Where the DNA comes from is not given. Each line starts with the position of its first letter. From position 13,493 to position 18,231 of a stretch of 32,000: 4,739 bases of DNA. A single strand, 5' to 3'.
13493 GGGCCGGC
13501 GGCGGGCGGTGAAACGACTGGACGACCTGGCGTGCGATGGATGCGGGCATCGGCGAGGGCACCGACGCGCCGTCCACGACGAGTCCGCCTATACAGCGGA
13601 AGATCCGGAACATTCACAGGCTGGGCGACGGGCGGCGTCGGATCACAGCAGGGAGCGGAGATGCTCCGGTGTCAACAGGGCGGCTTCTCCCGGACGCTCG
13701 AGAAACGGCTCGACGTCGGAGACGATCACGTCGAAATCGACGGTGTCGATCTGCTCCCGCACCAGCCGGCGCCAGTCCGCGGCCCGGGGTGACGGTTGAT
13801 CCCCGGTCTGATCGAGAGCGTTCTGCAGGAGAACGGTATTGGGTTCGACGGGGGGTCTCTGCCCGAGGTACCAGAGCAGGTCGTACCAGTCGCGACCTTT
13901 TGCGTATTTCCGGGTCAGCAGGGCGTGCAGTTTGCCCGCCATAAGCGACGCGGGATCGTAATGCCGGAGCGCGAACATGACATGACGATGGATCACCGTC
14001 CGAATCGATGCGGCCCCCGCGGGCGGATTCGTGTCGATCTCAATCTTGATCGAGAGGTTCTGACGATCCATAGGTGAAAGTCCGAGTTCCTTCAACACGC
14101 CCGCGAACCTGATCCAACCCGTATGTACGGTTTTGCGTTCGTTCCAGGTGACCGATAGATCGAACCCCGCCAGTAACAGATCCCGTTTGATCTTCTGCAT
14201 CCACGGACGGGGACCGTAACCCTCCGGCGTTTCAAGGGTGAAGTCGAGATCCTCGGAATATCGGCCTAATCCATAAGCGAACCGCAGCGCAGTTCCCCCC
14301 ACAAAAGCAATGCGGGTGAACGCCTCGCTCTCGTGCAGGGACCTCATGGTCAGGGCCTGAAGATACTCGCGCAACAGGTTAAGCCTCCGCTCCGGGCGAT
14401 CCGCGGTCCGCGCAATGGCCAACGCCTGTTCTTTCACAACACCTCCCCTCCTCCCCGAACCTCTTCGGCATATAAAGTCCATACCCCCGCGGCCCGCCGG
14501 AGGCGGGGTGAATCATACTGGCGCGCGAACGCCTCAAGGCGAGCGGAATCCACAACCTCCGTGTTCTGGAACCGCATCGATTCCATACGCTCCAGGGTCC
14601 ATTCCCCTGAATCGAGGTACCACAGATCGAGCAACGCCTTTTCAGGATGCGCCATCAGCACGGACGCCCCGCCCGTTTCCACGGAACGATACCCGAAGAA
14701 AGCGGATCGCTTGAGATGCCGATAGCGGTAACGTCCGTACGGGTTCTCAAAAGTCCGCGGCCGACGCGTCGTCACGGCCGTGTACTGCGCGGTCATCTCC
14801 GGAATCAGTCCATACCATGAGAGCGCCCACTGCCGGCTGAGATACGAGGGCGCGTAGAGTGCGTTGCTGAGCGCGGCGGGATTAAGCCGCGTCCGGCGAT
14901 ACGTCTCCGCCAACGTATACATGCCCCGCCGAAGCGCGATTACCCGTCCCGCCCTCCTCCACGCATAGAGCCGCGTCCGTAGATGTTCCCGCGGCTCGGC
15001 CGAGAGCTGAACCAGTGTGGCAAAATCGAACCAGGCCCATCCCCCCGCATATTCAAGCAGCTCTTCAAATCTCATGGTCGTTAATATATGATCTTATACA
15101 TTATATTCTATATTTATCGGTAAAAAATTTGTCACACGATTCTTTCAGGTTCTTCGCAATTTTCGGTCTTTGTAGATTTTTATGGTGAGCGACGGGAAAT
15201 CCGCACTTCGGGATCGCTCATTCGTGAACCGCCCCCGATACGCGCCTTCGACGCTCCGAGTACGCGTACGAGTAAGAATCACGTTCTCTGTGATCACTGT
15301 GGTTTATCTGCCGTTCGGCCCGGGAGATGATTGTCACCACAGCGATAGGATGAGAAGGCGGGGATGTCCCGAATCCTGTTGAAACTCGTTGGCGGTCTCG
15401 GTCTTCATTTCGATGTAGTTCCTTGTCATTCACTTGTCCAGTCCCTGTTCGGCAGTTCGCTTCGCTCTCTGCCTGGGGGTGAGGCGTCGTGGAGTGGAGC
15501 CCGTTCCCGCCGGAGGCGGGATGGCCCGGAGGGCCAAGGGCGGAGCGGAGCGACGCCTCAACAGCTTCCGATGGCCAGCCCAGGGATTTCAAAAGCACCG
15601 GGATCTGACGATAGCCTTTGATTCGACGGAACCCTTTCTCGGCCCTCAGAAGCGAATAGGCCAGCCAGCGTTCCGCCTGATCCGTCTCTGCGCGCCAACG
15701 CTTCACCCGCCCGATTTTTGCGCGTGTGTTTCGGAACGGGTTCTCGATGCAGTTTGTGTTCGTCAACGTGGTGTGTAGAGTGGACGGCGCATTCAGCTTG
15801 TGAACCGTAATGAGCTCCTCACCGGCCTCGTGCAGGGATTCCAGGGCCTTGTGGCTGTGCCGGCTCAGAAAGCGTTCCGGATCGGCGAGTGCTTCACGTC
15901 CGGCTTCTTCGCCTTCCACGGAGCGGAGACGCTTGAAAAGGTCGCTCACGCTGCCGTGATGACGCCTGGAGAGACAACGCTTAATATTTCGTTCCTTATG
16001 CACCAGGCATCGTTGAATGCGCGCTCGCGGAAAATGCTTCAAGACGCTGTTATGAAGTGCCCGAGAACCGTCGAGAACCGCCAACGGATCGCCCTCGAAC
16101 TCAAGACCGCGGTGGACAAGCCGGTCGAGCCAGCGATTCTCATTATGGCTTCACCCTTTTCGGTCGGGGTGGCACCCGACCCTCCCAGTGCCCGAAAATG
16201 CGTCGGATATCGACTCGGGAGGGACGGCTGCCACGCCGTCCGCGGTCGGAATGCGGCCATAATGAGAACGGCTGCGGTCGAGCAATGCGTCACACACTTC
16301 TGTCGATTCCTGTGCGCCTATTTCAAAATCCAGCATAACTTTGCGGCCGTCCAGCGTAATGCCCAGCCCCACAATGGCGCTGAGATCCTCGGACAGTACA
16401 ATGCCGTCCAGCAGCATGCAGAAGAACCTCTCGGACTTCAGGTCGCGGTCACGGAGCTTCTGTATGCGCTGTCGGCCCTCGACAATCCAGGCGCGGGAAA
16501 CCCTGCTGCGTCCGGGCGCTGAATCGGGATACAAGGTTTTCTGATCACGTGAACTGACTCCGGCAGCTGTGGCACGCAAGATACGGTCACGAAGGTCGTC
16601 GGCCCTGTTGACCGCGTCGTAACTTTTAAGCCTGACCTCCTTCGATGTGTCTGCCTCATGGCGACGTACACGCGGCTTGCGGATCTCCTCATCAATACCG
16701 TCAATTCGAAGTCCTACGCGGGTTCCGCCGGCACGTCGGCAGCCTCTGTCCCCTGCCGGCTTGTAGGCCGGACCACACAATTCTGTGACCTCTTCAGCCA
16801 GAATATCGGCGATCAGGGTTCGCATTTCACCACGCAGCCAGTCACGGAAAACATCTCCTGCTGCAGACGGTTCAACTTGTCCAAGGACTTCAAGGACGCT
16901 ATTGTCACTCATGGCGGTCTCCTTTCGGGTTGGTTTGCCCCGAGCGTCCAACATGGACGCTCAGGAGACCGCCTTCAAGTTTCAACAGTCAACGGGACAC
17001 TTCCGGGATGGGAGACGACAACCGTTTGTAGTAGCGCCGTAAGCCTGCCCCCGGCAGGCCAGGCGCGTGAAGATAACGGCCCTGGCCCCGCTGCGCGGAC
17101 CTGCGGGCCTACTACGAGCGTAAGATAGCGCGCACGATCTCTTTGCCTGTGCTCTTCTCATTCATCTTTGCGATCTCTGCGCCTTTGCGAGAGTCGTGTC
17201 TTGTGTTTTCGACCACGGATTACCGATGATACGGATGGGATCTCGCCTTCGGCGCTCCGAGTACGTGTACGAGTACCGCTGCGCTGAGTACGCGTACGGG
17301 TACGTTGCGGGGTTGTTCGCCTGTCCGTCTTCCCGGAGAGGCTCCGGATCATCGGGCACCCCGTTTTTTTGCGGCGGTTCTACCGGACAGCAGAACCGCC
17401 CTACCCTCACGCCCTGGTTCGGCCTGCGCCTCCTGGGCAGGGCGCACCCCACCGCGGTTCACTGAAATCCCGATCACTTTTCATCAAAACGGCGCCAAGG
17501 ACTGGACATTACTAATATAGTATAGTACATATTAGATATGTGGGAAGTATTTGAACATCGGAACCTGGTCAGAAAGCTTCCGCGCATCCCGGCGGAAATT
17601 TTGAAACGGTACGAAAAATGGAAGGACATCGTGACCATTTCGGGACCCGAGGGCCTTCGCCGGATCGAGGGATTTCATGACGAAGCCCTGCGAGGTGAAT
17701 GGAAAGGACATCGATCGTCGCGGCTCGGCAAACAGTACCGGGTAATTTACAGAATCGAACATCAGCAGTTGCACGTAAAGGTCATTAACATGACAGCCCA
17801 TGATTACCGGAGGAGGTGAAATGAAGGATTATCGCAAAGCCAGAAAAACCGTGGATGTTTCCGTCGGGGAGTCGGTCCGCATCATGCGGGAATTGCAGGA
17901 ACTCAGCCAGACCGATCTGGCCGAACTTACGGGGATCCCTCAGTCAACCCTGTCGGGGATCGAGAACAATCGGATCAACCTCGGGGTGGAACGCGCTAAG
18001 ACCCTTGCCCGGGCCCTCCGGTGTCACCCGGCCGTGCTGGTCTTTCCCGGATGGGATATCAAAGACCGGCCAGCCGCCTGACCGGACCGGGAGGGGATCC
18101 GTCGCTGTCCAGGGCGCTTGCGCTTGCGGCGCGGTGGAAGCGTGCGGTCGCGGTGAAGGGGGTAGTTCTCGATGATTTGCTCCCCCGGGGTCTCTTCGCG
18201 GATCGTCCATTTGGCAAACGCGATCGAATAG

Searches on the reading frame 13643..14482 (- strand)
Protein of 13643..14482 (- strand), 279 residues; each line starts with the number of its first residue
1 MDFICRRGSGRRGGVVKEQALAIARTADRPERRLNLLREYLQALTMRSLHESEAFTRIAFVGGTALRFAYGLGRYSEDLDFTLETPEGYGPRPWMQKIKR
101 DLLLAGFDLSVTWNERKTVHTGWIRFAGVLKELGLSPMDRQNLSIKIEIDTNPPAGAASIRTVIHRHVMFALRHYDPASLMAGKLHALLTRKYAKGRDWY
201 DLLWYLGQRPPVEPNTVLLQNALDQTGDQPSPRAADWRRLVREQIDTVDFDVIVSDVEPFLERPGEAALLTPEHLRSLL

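Call 19: search_protein_families(library=pfam, proteins=[window:13643-14482:-], max_evalue=0.00001)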
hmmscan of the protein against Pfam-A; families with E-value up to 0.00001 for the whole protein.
window:13643-14482:- (279 aa): 1 family
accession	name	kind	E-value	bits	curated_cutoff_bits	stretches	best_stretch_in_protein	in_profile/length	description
PF08843.17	AbiEii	-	1.4e-26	94.4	22.5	1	48-262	5-228/238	Nucleotidyl transferase AbiEii toxin, Type IV TA system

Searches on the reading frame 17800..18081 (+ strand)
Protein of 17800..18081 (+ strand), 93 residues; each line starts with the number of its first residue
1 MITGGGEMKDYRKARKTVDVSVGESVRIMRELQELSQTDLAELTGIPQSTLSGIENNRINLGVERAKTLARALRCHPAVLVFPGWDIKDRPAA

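Call 20: search_protein_families(library=pfam, proteins=[window:17800-18081:+], max_evalue=0.00001)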
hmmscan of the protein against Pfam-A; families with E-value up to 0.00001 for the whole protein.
window:17800-18081:+ (93 aa): 4 families
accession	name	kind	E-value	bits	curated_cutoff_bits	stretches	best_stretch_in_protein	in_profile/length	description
PF01381.28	HTH_3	-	7.2e-15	55.2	23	1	27-79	2-54/55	Helix-turn-helix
PF13560.12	HTH_31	-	9.6e-09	35.9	27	1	23-78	3-59/64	Helix-turn-helix domain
PF13443.12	HTH_26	-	4.9e-07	30.3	22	1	29-78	5-55/63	Cro/C1-type HTH DNA-binding domain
PF12844.13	HTH_19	-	4.1e-06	27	30.2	1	23-72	1-50/64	Helix-turn-helix domain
